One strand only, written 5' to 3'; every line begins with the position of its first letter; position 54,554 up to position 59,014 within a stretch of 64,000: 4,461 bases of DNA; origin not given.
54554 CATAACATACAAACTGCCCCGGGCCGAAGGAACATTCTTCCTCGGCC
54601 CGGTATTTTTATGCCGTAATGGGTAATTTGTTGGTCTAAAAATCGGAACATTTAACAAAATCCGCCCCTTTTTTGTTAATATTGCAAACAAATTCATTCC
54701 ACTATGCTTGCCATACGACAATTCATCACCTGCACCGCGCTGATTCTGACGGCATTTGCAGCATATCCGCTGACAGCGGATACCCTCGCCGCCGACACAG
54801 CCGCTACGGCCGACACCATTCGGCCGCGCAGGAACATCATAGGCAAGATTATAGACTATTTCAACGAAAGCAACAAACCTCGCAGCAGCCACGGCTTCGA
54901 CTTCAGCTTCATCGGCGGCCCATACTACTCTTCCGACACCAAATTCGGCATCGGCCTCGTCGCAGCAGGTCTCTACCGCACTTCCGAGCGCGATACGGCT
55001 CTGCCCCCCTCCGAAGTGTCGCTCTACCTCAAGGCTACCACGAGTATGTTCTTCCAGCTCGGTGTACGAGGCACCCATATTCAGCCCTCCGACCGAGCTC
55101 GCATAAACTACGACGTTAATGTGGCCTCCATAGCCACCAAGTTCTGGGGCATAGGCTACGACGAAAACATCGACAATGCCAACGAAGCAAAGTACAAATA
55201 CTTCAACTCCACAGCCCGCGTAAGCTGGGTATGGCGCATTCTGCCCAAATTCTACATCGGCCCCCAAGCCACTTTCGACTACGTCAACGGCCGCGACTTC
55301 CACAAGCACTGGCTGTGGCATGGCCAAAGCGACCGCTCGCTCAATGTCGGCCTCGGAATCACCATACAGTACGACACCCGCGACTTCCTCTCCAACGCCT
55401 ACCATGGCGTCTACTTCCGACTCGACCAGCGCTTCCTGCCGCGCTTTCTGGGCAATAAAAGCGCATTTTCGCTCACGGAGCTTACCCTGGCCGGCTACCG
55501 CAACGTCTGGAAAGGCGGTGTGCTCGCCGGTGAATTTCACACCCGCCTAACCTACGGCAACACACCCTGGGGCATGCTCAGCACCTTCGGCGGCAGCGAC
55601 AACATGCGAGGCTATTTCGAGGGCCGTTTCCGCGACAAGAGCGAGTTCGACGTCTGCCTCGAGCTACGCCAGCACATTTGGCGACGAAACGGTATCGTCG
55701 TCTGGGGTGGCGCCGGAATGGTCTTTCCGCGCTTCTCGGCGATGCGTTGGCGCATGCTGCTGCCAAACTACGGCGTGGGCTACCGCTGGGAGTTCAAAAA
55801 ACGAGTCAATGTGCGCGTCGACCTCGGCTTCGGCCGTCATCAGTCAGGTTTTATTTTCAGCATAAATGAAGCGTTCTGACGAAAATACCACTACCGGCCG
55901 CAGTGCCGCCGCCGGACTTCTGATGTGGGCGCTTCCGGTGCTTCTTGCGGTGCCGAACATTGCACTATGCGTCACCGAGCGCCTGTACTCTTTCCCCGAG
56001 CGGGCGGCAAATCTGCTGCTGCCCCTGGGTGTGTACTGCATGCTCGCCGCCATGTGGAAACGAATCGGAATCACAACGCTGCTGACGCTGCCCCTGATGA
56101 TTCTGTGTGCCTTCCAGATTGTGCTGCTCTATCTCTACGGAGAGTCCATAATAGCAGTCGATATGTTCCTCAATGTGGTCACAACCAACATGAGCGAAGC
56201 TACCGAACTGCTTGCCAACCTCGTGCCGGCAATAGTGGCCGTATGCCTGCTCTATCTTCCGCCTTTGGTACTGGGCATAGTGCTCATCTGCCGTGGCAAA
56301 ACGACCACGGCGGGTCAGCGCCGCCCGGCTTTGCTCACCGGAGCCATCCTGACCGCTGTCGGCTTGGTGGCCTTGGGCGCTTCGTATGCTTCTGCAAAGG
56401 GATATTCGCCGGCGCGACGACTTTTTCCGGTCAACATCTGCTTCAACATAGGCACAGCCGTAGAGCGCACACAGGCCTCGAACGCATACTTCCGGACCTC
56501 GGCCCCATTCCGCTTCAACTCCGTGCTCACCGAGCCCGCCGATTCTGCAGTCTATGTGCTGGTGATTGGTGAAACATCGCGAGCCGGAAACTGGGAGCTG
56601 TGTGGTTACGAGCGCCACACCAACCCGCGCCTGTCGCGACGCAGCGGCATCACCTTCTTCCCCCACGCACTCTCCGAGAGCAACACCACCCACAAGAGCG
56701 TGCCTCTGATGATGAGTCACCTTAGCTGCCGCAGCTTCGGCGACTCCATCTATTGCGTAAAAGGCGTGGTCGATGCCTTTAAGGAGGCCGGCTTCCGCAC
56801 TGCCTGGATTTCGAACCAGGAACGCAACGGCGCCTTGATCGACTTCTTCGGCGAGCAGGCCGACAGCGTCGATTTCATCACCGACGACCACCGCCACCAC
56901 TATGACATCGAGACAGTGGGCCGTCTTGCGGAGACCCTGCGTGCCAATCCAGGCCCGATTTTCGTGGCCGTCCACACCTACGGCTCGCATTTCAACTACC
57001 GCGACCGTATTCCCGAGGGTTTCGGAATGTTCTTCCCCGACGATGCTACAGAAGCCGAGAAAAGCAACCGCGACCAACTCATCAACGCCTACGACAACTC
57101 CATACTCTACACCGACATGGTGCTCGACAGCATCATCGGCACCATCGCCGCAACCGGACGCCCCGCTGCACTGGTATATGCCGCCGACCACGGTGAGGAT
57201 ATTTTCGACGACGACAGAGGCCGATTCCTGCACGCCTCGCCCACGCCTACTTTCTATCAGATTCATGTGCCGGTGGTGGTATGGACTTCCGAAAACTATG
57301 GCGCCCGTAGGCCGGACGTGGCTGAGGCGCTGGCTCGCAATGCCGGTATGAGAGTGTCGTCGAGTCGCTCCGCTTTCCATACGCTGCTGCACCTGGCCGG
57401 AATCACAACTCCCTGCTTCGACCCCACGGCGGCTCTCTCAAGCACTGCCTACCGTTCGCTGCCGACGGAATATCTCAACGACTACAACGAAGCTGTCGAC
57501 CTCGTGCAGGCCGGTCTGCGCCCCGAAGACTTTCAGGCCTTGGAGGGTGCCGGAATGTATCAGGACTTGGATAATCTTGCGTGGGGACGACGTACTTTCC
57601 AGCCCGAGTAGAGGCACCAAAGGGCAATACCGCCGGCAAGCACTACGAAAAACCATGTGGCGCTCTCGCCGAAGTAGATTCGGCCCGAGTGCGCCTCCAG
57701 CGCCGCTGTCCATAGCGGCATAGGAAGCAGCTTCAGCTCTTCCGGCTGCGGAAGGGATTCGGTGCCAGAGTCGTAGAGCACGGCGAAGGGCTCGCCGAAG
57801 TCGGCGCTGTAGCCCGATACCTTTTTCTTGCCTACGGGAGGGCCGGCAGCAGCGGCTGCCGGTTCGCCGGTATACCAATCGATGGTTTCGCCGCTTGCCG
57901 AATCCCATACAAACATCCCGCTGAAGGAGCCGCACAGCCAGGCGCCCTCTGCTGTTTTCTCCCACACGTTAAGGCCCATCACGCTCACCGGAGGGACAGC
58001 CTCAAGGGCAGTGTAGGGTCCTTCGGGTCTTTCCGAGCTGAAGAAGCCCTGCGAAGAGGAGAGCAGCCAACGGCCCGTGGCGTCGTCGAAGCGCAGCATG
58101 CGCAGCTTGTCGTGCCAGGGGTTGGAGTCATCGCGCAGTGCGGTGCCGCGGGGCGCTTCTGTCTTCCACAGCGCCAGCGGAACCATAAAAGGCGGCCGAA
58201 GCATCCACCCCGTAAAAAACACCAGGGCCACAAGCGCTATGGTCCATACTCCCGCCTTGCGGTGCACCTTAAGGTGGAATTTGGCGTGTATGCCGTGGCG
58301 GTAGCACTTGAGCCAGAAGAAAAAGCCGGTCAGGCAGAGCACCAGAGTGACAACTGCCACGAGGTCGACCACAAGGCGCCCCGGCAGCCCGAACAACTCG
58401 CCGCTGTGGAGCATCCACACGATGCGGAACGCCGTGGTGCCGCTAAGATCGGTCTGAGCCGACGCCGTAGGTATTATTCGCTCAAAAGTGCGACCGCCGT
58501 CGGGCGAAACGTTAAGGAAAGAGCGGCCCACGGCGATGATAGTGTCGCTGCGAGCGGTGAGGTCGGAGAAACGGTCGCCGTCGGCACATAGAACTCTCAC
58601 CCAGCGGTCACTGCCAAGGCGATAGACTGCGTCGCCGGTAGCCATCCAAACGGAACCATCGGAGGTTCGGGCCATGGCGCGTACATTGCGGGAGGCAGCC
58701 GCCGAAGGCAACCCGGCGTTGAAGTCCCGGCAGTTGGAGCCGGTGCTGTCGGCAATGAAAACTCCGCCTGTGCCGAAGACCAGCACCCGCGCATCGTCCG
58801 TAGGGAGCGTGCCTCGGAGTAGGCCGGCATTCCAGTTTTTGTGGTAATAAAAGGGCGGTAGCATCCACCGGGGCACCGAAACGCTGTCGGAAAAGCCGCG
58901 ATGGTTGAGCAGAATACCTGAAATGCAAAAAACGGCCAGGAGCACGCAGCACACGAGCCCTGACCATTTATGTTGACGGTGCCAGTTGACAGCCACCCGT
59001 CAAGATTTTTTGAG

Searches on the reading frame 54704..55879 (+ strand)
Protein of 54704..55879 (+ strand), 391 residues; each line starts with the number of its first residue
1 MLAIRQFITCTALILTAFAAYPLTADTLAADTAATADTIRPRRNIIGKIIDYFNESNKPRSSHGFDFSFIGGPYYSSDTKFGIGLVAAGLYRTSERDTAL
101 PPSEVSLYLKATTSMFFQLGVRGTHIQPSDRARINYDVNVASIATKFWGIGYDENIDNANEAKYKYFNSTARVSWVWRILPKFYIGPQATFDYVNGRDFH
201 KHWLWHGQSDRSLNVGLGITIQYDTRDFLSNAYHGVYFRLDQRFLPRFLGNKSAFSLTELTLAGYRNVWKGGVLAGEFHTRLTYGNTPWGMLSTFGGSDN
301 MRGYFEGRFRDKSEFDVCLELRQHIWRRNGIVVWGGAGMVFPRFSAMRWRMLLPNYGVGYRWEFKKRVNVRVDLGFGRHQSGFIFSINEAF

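Call 109: search_protein_families(library=pfam, proteins=[window:54704-55879:+], max_evalue=0.00001)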
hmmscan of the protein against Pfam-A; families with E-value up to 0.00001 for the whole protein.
window:54704-55879:+ (391 aa): 1 family
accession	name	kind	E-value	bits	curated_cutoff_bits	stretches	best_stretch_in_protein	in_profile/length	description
PF01103.29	Omp85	-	1.6e-07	31.6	24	1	156-314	49-220/325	Omp85 superfamily domain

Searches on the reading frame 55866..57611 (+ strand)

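Call 109: search_protein_families(library=pfam, proteins=[window:55866-57611:+], max_evalue=0.00001)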
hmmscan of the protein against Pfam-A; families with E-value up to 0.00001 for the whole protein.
window:55866-57611:+ (581 aa): 2 families
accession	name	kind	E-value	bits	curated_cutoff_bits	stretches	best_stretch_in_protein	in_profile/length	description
PF00884.28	Sulfatase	-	3e-38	132.3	25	1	230-513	3-301/301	Sulfatase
PF08019.17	EptA_B_N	-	1.2e-09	38.6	22.3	1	68-178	16-126/152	Phosphoethanolamine transferase EptA/EptB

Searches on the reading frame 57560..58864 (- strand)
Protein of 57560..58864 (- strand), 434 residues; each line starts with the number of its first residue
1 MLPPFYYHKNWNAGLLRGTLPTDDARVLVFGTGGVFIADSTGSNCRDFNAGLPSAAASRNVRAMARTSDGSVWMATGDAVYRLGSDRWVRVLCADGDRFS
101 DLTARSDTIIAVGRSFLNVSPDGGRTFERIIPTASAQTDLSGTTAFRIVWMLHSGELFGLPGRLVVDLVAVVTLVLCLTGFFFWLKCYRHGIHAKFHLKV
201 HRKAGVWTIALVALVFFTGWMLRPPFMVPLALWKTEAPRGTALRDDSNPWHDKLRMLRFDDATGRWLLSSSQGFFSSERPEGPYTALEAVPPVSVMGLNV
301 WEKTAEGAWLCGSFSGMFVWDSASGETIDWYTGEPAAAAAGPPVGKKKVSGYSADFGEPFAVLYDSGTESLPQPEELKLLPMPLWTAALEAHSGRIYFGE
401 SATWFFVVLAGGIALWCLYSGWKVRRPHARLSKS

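Call 109: search_protein_families(library=pfam, proteins=[window:57560-58864:-], max_evalue=0.00001)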
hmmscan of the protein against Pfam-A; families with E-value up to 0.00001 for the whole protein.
window:57560-58864:- (434 aa): 1 family
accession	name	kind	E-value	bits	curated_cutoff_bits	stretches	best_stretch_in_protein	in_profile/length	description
PF03929.21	PepSY_TM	-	1.2e-19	71.7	28.8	2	139-223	114-203/295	PepSY-associated TM region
